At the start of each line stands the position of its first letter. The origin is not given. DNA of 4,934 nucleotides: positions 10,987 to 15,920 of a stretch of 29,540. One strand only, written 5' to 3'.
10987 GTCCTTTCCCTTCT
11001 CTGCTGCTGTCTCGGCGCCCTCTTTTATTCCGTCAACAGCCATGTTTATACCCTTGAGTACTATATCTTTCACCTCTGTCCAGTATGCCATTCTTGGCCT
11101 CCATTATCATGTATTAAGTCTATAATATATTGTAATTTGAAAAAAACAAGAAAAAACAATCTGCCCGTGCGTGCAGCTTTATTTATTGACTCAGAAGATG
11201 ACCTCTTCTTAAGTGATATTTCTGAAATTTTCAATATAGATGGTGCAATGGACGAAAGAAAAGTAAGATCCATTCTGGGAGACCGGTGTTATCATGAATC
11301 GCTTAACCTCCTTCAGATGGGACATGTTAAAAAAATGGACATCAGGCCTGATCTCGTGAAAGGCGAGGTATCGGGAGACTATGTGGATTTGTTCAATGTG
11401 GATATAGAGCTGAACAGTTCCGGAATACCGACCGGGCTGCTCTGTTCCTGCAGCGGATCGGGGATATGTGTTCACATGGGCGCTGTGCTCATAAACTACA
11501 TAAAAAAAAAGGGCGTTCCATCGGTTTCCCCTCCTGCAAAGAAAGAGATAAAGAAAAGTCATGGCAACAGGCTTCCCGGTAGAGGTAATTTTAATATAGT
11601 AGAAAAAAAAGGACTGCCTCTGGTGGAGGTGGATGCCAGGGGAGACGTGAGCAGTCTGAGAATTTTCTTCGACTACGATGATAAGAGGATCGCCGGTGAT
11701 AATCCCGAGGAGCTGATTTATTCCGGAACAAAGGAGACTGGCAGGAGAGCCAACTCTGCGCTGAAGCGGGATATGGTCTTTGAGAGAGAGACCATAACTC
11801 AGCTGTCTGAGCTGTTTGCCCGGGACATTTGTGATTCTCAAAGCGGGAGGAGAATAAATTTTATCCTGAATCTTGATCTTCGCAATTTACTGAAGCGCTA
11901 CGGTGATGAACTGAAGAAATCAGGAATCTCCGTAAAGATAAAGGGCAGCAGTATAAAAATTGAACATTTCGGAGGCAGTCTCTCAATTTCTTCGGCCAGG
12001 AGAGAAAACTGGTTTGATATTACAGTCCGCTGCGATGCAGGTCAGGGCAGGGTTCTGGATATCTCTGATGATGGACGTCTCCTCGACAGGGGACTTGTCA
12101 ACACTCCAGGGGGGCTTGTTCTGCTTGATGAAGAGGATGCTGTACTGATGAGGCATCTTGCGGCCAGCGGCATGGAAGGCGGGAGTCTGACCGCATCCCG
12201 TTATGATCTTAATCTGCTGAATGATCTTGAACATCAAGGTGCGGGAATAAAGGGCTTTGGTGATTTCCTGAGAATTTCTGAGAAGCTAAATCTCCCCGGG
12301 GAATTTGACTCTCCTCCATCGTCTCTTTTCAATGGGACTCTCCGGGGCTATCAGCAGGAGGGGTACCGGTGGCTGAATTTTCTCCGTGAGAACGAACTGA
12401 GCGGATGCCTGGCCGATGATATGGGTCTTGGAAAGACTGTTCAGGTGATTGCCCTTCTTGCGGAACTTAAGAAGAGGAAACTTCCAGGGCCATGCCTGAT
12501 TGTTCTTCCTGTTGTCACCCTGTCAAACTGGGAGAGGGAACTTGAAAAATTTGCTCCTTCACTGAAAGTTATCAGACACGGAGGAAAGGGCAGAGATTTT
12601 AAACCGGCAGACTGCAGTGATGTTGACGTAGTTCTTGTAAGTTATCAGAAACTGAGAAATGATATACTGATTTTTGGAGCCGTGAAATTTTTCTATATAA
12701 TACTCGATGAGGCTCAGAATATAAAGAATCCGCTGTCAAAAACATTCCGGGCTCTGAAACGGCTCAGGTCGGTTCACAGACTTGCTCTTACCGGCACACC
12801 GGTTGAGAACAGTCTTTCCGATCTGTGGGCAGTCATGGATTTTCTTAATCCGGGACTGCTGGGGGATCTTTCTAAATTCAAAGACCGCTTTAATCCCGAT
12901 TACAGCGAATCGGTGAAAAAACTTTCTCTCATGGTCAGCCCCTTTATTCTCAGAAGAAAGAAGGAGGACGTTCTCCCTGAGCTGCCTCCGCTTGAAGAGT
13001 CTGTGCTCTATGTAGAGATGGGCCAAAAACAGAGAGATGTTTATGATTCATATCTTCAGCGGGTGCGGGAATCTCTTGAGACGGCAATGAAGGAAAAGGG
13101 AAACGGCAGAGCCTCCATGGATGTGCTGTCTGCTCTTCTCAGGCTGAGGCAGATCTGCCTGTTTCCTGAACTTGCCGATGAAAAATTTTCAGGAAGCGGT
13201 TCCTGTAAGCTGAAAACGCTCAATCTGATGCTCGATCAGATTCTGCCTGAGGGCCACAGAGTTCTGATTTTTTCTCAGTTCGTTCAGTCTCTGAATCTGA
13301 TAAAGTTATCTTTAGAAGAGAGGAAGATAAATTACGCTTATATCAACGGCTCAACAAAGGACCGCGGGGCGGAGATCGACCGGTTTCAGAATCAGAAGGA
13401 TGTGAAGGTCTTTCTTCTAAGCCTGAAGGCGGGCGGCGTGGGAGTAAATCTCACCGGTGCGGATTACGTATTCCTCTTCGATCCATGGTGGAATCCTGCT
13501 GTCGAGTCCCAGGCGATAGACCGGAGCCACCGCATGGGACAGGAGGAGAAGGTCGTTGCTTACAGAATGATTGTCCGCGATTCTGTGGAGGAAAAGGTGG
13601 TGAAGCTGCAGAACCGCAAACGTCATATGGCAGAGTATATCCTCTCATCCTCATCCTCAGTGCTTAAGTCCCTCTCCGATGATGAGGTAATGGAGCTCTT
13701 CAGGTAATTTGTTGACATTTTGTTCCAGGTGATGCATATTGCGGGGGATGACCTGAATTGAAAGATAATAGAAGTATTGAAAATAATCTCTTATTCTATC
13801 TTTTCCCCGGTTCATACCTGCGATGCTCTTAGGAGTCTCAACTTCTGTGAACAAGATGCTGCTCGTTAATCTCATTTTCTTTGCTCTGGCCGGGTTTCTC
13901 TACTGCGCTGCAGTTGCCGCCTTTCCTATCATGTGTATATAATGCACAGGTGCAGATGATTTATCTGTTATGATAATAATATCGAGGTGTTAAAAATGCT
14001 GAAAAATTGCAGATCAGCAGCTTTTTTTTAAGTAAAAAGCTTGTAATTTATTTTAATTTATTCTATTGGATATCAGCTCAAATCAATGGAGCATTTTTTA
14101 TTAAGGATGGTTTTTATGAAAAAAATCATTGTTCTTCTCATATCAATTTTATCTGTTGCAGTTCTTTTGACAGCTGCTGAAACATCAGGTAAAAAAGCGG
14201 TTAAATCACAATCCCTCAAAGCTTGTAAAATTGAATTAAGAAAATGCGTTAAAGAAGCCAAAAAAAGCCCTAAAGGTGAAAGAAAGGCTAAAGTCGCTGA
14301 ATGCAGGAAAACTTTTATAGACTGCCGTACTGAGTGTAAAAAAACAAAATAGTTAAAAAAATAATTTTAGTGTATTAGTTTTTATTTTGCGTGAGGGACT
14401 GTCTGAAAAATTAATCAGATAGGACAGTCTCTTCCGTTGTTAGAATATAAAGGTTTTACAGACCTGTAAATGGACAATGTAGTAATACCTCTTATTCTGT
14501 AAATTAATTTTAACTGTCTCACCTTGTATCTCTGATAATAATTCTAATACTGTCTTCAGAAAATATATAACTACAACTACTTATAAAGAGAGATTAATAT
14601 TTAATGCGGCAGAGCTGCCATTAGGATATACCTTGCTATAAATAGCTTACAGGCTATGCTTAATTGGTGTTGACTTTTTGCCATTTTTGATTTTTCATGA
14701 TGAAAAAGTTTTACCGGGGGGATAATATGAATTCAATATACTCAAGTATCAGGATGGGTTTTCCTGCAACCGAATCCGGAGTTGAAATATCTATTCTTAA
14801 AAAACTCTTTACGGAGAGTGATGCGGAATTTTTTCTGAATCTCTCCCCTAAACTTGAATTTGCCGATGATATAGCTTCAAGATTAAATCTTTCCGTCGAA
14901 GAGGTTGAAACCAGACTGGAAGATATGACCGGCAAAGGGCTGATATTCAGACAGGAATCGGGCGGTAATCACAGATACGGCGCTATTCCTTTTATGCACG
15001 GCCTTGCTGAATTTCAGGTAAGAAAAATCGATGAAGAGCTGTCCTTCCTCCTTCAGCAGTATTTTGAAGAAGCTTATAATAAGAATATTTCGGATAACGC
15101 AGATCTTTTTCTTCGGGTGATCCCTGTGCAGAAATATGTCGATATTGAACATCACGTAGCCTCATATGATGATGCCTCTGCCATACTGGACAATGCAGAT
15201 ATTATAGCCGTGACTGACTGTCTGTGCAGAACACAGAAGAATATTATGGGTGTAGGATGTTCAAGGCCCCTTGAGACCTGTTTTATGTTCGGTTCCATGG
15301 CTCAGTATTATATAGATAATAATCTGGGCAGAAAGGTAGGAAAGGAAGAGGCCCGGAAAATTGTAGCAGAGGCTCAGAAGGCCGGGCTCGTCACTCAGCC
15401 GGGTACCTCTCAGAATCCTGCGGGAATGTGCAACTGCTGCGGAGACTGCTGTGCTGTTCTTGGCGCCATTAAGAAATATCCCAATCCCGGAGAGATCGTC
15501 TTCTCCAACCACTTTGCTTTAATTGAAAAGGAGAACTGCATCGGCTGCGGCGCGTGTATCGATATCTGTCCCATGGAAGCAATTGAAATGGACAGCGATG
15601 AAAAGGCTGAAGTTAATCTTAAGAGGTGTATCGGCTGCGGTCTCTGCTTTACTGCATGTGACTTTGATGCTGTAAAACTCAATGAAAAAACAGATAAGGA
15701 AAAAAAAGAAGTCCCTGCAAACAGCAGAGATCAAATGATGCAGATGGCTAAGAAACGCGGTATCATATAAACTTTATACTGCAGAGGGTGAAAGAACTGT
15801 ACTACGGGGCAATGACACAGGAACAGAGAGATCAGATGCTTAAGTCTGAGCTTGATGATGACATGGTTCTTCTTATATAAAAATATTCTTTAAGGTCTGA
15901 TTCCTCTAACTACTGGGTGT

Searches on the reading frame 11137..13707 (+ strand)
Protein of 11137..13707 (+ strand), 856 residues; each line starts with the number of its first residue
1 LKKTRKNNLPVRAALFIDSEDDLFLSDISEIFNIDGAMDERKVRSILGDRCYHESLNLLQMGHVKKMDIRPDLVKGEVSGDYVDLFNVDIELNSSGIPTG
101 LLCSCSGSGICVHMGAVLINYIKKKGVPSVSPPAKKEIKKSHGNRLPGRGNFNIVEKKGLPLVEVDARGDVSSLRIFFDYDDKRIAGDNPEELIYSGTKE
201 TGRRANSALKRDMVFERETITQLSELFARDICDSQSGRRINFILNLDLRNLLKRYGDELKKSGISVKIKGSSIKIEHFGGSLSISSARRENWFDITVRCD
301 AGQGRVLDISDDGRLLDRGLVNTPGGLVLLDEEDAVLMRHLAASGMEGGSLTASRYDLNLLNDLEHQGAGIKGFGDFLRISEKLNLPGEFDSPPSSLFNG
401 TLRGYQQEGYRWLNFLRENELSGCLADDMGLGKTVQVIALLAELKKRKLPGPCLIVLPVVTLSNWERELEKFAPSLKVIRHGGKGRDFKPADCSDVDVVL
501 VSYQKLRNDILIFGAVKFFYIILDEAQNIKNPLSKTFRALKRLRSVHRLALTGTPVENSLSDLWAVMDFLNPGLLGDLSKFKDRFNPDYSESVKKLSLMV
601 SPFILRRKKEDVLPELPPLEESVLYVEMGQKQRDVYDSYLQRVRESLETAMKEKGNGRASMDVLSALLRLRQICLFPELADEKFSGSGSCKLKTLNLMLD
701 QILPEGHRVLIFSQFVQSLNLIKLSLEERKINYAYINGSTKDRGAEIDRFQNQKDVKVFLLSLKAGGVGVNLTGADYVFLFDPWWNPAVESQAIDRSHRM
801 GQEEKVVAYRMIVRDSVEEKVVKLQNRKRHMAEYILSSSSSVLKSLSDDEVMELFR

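Call 34: search_protein_families(library=ncbifam, max_evalue=1e-10, proteins=[window:11137-13707:+])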
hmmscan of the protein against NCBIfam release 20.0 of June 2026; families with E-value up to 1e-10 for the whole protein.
window:11137-13707:+ (856 aa): 6 families
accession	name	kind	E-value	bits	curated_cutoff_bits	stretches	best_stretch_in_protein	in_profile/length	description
NF058637.1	helic_SCO1167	equivalog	6.8e-128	428.2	1200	1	378-854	445-928/932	SCO1167/SCO6262 family helicase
NF053675.1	pilus_reg_Snf2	equivalog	1.2e-125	420.9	1100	1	321-853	502-1024/1029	pilus expression-regulating Snf2 family helicase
NF041790.1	anti-phage_ZorD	equivalog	1.7e-69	234.8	1500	2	488-810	696-1034/1035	type I Zorya anti-phage system protein ZorD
NF038318.1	DISARM_DrmD_b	equivalog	1.2e-24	86.5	950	1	424-612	51-245/868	DISARM system SNF2-like helicase DrmD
NF038317.1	DISARM_DrmD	equivalog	1e-13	50.6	610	0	680-818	475-626/1021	DISARM system SNF2-like helicase DrmD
NF058636.1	helic_sll1366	equivalog_domain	1.3e-12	47.2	550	1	396-433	552-589/589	sll1366 family intein-prone helicase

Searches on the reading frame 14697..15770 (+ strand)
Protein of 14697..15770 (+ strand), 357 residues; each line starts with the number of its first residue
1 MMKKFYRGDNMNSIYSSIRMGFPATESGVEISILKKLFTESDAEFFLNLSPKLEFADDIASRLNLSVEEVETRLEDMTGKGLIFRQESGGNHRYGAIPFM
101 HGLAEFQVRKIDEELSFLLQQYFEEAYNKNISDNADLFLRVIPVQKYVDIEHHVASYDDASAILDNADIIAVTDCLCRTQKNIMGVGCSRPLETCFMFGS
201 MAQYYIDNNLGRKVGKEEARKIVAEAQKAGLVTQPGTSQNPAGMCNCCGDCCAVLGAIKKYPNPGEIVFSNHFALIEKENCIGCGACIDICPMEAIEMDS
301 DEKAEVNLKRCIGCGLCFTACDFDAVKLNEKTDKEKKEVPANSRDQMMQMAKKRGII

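Call 34: search_protein_families(library=ncbifam, max_evalue=1e-10, proteins=[window:14697-15770:+])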
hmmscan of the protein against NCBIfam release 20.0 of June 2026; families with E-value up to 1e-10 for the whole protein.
window:14697-15770:+ (357 aa): 4 families
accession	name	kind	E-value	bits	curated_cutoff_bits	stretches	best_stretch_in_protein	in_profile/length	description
NF040770.1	hetero_SS_HdrA2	exception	1.5e-12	46.5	1100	1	236-335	534-632/777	CoB-CoM heterodisulfide reductase HdrA2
TIGR01944.1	rnfB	subfamily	1.9e-12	47.2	68.7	1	270-340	104-174/190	RnfABCDGE type electron transport complex subunit B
TIGR02700.1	flavo_MJ0208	hypoth_equivalog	8.7e-12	44.8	251.35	1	274-349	143-217/234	dihydromethanopterin reductase (acceptor)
TIGR02179.1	PorD_KorD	subfamily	5.9e-11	42.3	60.05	1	275-331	21-77/78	2-oxoacid:acceptor oxidoreductase, delta subunit, pyruvate/2-ketoisovalerate family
